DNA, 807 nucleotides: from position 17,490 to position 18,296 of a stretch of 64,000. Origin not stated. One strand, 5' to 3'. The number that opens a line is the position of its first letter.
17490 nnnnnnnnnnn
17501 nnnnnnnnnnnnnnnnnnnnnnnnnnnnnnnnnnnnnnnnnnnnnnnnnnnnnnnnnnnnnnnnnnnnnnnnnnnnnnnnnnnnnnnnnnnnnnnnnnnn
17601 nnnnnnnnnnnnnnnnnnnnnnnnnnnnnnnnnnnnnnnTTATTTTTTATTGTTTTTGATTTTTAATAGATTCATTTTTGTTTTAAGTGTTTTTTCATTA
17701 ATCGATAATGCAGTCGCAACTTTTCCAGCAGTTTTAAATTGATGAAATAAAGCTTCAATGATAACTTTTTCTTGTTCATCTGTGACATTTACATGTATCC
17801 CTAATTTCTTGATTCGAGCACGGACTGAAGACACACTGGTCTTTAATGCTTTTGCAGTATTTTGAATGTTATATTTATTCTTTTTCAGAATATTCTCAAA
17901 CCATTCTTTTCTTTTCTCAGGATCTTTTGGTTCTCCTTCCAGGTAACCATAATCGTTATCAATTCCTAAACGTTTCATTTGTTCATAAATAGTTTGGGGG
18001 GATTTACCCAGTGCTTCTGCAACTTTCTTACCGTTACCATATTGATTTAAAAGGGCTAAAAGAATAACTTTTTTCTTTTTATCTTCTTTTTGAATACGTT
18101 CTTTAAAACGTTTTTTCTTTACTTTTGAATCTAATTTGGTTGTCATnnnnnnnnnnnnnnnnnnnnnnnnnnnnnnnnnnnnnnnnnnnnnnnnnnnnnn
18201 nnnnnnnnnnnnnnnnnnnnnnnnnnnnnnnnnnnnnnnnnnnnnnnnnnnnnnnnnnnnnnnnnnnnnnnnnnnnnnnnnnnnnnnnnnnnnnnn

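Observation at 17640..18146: Regulator built from three tandem Fis-type-like HTH units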

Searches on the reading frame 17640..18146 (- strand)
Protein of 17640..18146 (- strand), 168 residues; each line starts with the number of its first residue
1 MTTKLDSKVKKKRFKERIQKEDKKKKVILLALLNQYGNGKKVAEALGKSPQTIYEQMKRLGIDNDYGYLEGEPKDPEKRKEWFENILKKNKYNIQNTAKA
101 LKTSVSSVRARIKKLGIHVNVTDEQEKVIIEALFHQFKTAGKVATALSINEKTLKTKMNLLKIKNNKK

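Call 3: search_protein_families(library=pfam, proteins=[window:17640-18146:-], max_evalue=10)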
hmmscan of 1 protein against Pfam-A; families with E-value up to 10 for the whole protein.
window:17640-18146:- (168 aa): 30 families (the best 25 are shown)
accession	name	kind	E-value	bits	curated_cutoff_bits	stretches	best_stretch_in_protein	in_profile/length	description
PF13556.12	HTH_30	-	1.8e-08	34.4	27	2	90-115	11-36/59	PucR C-terminal helix-turn-helix domain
PF18024.7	HTH_50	-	4.2e-08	33.2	27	2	26-62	13-49/50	Helix-turn-helix domain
PF02954.25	HTH_8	-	4.9e-08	33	22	2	25-60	7-42/42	Bacterial regulatory protein, Fis family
PF13412.12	HTH_24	-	2.8e-05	24.1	21.9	2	41-60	22-41/48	Winged helix-turn-helix DNA-binding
PF13384.12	HTH_23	-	3.9e-05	23.8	24.6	1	23-59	6-40/50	Homeodomain-like domain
PF13404.12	HTH_AsnC-type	-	0.00028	21.1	27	2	98-115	24-41/42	AsnC-type helix-turn-helix domain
PF13518.12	HTH_28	-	0.00029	21.3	25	2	24-55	2-31/52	Helix-turn-helix domain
PF00126.33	HTH_1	-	0.00052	20.3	26.6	2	33-60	10-37/60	Bacterial regulatory helix-turn-helix protein, lysR family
PF08279.18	HTH_11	-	0.00085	19.6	25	1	28-60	5-39/55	HTH domain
PF08281.18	Sigma70_r4_2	-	0.0018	18.4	25.7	1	94-113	29-48/54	Sigma-70, region 4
PF13551.12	HTH_29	-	0.0027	18.2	28.1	1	26-59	2-35/64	Winged helix-turn helix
PF02042.20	RWP-RK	-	0.0054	17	29.3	1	92-118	13-39/49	RWP-RK domain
PF12728.13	HTH_17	-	0.0064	17.2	27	1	41-58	6-23/51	Helix-turn-helix domain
PF13936.12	HTH_38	-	0.0068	16.6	27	1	40-59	24-43/44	Helix-turn-helix domain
PF01022.26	HTH_5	-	0.0072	16.6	22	1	25-60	4-39/47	Bacterial regulatory protein, arsR family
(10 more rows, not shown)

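Call 4: search_protein_families(library=phrogs, proteins=[window:17640-18146:-], max_evalue=10)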
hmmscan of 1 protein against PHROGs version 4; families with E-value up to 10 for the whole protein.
window:17640-18146:- (168 aa): 31 families (the best 25 are shown)
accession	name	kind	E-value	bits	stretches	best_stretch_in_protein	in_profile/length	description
phrog_323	-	transcription regulation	1.7e-09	38.7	2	8-118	87-191/319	transcriptional regulator, D5-like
phrog_8446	-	DNA, RNA and nucleotide metabolism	1.1e-05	26.2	1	78-164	15-99/211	HNH endonuclease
phrog_16568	-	moron, auxiliary metabolic gene and host takeover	0.00032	21.9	1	38-115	21-106/129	Ren-like exclusion protein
phrog_409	-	transcription regulation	0.0011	20.6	1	32-55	20-43/127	transcriptional regulator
phrog_125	-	DNA, RNA and nucleotide metabolism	0.0016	19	2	8-99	150-233/254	DNA invertase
phrog_6995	-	lysis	0.002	19.3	1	94-146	58-110/115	holin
phrog_21605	-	unknown function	0.0087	16.7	2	87-165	53-131/219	-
phrog_4646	-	integration and excision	0.013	15.8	1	24-113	10-100/344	transposase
phrog_3910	-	transcription regulation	0.013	15.4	2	1-63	50-112/356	transcriptional regulator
phrog_3288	-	transcription regulation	0.014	15.2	1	39-144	373-489/531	transcriptional regulator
phrog_7545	-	DNA, RNA and nucleotide metabolism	0.018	16.2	1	38-64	20-46/160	HNH endonuclease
phrog_2538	-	head and packaging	0.022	15.9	2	23-59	6-41/129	terminase small subunit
phrog_25188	-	unknown function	0.026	16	1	91-159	15-84/100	-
phrog_20467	-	DNA, RNA and nucleotide metabolism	0.027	15.4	2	37-62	78-104/112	HNH endonuclease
phrog_14092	-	unknown function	0.032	15.7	1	83-119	47-83/89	-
phrog_4044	-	head and packaging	0.14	12.7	1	11-57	15-60/180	terminase small subunit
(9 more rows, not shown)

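Call 5: search_protein_families(library=ncbifam, proteins=[window:17640-18146:-], max_evalue=10)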
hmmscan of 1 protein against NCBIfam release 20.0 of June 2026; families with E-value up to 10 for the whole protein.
window:17640-18146:- (168 aa): 14 families
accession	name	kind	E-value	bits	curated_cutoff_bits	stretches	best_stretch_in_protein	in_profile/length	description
TIGR02985.1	Sig70_bacteroi1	subfamily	0.0028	17.9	126.4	1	11-59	105-153/162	RNA polymerase sigma-70 factor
NF033545.0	transpos_IS630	equivalog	0.0033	16.9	100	1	30-121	6-114/299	IS630 family transposase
TIGR01884.1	cas_HTH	subfamily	0.0064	15.9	60.2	1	20-60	139-180/202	CRISPR-associated CARF protein Csa3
TIGR02937.1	sigma70-ECF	superfamily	0.014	15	42.9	1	8-60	105-157/165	sigma-70 family RNA polymerase sigma factor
TIGR02702.1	SufR_cyano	equivalog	0.015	15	178.8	2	25-63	3-42/208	iron-sulfur cluster biosynthesis transcriptional regulator SufR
NF047373.1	BB0259_flg_lyt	exception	0.016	14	234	1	65-162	57-162/705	flagellar assembly lytic transglycosylase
NF007074.0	PRK09525.1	subfamily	0.017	12.8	1221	1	51-153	782-878/1027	beta-galactosidase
NF052667.1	Tsi2_fam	equivalog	0.025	15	70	1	99-140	7-48/73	Tsi2 family anti-toxin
NF002113.0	PRK00951.2-3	equivalog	0.029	14.3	288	1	110-152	140-182/190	imidazoleglycerol-phosphate dehydratase HisB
NF008469.0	PRK11361.1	equivalog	0.047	12.4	714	1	9-63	405-457/461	acetoacetate metabolism transcriptional regulator AtoC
NF033789.1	repress_SdpR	subfamily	0.048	13.6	100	1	122-162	6-46/79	autorepressor SdpR family transcription factor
NF004608.1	PRK05937.1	equivalog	0.084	11.6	399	1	77-163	269-355/366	8-amino-7-oxononanoate synthase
TIGR01634.1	tail_P2_I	equivalog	0.15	12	30.05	1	80-126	54-99/139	phage tail protein I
NF003451.0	PRK05022.1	equivalog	0.68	8.6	476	1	85-163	432-510/512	nitric oxide reductase transcriptional regulator NorR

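Call 11: search_dna_similar(query=window:17640-18146:-, collection=phages, mode=protein, max_evalue=0.001, max_rows=30)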
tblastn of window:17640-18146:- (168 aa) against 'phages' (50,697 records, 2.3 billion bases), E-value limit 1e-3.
No match.

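Call 13: find_homologous_proteins(query=window:17640-18146:-, max_evalue=0.001)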
Query window:17640-18146:- (168 aa): 2 proteins with E <= 0.001 among 100 candidates.
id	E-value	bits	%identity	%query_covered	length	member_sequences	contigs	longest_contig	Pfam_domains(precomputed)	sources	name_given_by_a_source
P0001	2.9e-98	344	100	100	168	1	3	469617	PF02954.26,PF18024.8,PF13556.13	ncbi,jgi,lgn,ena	-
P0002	4.7e-14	71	39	70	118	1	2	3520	PF14549.13,PF02954.26,PF18024.8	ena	-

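Call 14: search_solved_structures(query=window:17640-18146:-, max_evalue=10, show_alignments=3)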
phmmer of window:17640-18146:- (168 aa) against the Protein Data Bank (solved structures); distinct sequences matched with E-value up to 10: 4.
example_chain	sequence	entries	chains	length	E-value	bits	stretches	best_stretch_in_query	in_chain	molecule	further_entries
1uly_A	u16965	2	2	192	0.047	16.9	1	17-60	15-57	hypothetical protein PH1932 | hypothetical transcription regulator protein, PH1932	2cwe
8a6t_A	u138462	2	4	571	0.24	14.6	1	21-94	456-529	Electron bifurcating hydrogenase subunit HydA1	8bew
8fre_A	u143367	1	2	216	0.59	13.3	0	20-64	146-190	RBL4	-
1fr5_A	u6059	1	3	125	1.3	12.2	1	92-150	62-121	BACTERIOPHAGE FR CAPSID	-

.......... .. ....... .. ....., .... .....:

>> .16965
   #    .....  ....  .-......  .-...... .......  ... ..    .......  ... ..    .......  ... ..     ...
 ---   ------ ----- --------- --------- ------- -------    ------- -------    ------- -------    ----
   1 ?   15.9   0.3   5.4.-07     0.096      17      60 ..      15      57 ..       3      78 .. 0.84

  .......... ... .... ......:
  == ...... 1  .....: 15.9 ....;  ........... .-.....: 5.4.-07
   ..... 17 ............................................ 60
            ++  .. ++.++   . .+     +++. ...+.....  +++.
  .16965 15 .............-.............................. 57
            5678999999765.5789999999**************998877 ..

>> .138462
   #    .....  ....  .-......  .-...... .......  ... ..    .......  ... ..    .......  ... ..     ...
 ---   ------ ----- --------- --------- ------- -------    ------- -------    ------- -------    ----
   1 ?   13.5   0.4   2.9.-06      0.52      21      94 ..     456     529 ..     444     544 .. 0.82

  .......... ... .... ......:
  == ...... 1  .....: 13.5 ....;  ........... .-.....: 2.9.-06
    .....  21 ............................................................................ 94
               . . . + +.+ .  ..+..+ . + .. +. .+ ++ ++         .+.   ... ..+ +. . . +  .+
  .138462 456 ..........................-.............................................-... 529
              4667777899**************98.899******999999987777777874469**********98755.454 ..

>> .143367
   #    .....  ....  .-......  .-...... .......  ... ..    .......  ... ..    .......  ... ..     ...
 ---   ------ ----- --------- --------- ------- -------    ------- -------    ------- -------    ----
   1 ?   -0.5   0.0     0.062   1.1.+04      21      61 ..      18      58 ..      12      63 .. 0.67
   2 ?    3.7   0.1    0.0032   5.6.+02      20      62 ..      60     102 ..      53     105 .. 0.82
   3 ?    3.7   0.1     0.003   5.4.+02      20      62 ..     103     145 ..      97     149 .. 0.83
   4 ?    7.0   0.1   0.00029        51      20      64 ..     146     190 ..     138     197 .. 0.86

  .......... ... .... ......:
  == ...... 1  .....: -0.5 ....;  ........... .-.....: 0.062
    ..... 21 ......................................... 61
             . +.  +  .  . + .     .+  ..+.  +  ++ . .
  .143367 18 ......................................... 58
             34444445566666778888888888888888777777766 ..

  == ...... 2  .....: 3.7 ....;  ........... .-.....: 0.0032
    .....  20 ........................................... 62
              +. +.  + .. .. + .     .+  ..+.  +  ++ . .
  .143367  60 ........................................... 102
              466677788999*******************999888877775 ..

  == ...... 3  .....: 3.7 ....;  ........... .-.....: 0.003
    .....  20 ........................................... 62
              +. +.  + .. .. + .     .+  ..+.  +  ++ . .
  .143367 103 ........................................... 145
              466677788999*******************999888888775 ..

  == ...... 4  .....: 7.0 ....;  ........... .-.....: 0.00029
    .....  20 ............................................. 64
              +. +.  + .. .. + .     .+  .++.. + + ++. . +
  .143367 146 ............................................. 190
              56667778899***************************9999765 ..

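Call 16: find_encoding_contigs(protein=P0001, flank=10000, max_places=6)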
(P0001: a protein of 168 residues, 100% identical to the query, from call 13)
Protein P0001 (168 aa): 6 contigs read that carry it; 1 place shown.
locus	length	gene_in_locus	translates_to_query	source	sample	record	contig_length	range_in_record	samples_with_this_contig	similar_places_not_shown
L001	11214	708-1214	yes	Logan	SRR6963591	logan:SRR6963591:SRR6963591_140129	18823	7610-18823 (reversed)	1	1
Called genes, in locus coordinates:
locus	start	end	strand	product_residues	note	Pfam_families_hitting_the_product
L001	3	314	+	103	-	?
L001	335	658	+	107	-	-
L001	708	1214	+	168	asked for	PF18024:HTH_50 (faint), PF02954:HTH_8 (faint), PF13556:HTH_30 (faint)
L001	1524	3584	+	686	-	PF22352:K319L-like_PKD (faint)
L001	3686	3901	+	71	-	-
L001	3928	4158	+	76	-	-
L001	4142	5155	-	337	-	-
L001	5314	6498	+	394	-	PF17854:FtsK_alpha, PF01580:FtsK_SpoIIIE, PF12846:AAA_10 (faint)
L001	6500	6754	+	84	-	-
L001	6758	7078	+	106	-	-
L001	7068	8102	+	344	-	-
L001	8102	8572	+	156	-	-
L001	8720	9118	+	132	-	-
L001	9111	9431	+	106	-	-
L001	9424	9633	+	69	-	PF11211:DUF2997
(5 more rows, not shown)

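Call 19: find_encoding_contigs(protein=P0002, flank=10000, max_places=6)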
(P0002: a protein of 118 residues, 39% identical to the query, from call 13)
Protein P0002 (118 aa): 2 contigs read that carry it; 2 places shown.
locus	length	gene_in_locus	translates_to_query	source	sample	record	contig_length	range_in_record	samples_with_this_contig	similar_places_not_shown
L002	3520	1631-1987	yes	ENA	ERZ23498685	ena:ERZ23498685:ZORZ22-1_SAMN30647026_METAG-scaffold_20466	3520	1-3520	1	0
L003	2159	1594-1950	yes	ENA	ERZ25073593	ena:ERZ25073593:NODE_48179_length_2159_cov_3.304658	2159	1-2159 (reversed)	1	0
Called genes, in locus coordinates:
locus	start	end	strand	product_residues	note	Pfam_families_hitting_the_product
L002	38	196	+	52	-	-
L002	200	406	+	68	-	-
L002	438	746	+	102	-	-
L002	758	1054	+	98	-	-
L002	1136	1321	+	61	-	-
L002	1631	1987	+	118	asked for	PF18024:HTH_50 (faint), PF02954:HTH_8 (faint), PF14549:P22_Cro (faint)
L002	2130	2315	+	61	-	-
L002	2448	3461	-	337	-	-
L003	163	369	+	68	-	-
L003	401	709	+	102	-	-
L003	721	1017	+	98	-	-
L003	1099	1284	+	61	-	-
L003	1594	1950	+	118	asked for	PF18024:HTH_50 (faint), PF02954:HTH_8 (faint), PF14549:P22_Cro (faint)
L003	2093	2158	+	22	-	?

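Call 23: search_protein_representatives(protein=window:17640-18146:-)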
Query: 168 residues. Proteins with E-value up to 0.001 (for the whole library): 44; up to 1e-10: 22; up to 1e-30: 2. The best 44 are listed.
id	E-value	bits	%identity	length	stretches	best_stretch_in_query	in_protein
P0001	9.2e-99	343.7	100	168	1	1-168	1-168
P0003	3.2e-37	144.0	49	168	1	1-167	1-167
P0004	2.1e-20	89.5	40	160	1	20-161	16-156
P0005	2.5e-19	86.0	43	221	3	23-119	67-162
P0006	1.8e-17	80.0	60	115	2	1-63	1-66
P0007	2.6e-17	79.4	40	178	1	1-158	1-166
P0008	6.0e-17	78.2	35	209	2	24-119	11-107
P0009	7.2e-17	78.0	40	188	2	23-90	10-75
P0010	7.1e-16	74.8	41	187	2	1-117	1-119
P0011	1.2e-15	74.0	40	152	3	25-89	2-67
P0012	1.2e-14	70.8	54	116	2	1-63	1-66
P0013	3.4e-14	69.3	34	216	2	22-118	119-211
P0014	4.7e-14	68.8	33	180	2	5-118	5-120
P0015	8.2e-14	68.1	34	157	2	24-118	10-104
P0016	1.1e-13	67.7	40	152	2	29-118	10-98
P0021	1.2e-11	61.0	32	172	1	18-154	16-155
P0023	5.2e-11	59.0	29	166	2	28-161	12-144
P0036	8.7e-06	42.0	34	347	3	40-81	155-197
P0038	6.5e-05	39.2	30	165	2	25-115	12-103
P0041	3.1e-04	37.0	31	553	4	26-107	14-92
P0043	4.3e-04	36.5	32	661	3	9-116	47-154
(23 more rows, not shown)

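Call 25: predict_structure(alignment_id=A1)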
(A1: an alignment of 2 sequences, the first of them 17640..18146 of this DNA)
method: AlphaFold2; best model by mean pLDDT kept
length: 168 residues; sequences in the alignment: 2
mean_pLDDT: 77.2   pTM: 0.38
mean pLDDT of the five models: 77.2, 75.2, 74.4, 71.4, 69.1
residues with pLDDT >= 90: 0; 70-90: 140; 50-70: 23; < 50: 5
segments of 3 or more residues with pLDDT < 50: 166-168
pLDDT, mean of each block of 10 residues (from residue 1): 64 81 85 75 83 83 59 73 86 83 77 72 75 82 82 86 63
secondary structure, 60 per line:
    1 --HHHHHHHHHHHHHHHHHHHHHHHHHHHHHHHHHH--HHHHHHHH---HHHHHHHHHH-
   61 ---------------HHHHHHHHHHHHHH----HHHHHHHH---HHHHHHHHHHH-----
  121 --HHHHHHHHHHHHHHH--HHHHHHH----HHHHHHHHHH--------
elements in order: H3-36 H39-46 H50-59 H76-89 H94-101 H105-115 H123-137 H140-146 H151-160

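Call 29: fold_search(model_id=the predicted structure, library=pdb)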
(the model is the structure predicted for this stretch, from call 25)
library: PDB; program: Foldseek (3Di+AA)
matches with E <= 10: 238; with E <= 0.001: 0
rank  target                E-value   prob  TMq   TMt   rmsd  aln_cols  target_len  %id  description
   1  4u7b_A                3.8e-01  0.33  0.21  0.11  19.7       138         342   17  Crystal structure of a pre-cleavage Mos1 transpososome (released 2015-02-11)
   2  9n9q_C                4.4e-01  0.44  0.22  0.14  20.2       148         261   18  Cryo-EM structure of the RNA-guided transcription complex (released 2025-12-24)
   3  5hoo_A                9.2e-01  0.18  0.21  0.11  19.8       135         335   18  Crystal structure of the Mos1 Strand Transfer Complex (released 2016-06-01)
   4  3onq_B                9.7e-01  0.66  0.22  0.15  11.6        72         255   29  Crystal Structure of Regulator of Polyketide Synthase Expression BAD_0249 from Bifidobacterium adolescentis (released 2010-09-08)
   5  3onq_C                1.0e+00  0.60  0.24  0.17  13.4        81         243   28  Crystal Structure of Regulator of Polyketide Synthase Expression BAD_0249 from Bifidobacterium adolescentis (released 2010-09-08)
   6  3hos_A                1.1e+00  0.23  0.23  0.12  18.9       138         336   16  Crystal structure of the mariner Mos1 paired end complex with Mg (released 2009-09-22)
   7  5hoo_B                1.1e+00  0.16  0.21  0.11  19.4       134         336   19  Crystal structure of the Mos1 Strand Transfer Complex (released 2016-06-01)
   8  3hot_A                1.1e+00  0.15  0.20  0.11  20.1       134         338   19  Crystal structure of the Mos1 mariner paired end complex with Mn (released 2009-09-22)
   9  3e7l_C                1.3e+00  0.99  0.24  0.66   0.9        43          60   26  Crystal structure of sigma54 activator NtrC4's DNA binding domain (released 2008-11-25)
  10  3onq_A                1.3e+00  0.47  0.22  0.15  11.6        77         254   27  Crystal Structure of Regulator of Polyketide Synthase Expression BAD_0249 from Bifidobacterium adolescentis (released 2010-09-08)
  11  3hos_B                1.3e+00  0.15  0.21  0.11  19.6       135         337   16  Crystal structure of the mariner Mos1 paired end complex with Mg (released 2009-09-22)
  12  4lgw                  1.5e+00  0.51  0.20  0.14   9.5        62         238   22  Crystal structure of Escherichia coli SdiA in the space group P6522 (released 2014-03-19)
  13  4fth_B                1.6e+00  0.98  0.26  0.67   1.1        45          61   29  Crystal Structure of NtrC4 DNA-binding domain bound to double-stranded DNA (released 2012-08-29)
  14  4fth_A                1.6e+00  0.84  0.25  0.57   6.3        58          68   28  Crystal Structure of NtrC4 DNA-binding domain bound to double-stranded DNA (released 2012-08-29)
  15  5eyb_A                1.6e+00  0.23  0.21  0.12  12.9       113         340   12  X-ray Structure of Reb1-Ter Complex (released 2016-04-13)
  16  5m7n_B                1.6e+00  0.99  0.24  0.10   1.0        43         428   28  Crystal structure of NtrX from Brucella abortus in complex with ATP processed with the CrystalDirect automated mountin (released 2017-01-25)
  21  3e7l_D                2.0e+00  0.98  0.25  0.65   1.0        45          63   24  Crystal structure of sigma54 activator NtrC4's DNA binding domain (released 2008-11-25)
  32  2m8g_MODEL_1_X        2.6e+00  0.90  0.24  0.55   1.4        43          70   32  Structure, function, and tethering of DNA-binding domains in 54 transcriptional activators (released 2013-08-28)
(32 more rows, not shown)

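Call 32: find_homologous_proteins(query=A2, max_evalue=0.00001)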
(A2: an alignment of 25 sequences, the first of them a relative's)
Query A2 (25 sequences) (168 aa, profile of the alignment): 6 proteins with E <= 0.00001 among 4451 candidates.
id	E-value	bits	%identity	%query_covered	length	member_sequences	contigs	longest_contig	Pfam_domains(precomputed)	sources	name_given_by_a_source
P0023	1.1e-47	180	26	79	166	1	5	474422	PF08279.19,PF14549.13,PF13384.13,PF02954.26,PF04967.19,PF13518.13,PF18024.8,PF13542.13,PF13404.13,PF08281.19,PF13556.13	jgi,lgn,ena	jgi:transcriptional regulator of acetoin/glycerol metabolism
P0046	6.3e-46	174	27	73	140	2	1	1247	PF14549.13,PF13384.13,PF02954.26,PF13404.13,PF24410.2,PF13556.13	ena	-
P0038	1.5e-44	170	35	29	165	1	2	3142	PF12728.14,PF14549.13,PF13518.13,PF18024.8,PF02042.22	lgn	-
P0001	8.4e-41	157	100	100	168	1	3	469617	PF02954.26,PF18024.8,PF13556.13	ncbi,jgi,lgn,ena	-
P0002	4.0e-17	80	39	70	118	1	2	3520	PF14549.13,PF02954.26,PF18024.8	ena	-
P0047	1.7e-16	78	35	15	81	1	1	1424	PF13384.13,PF18024.8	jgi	jgi:transcriptional regulator of aromatic amino acid metabolism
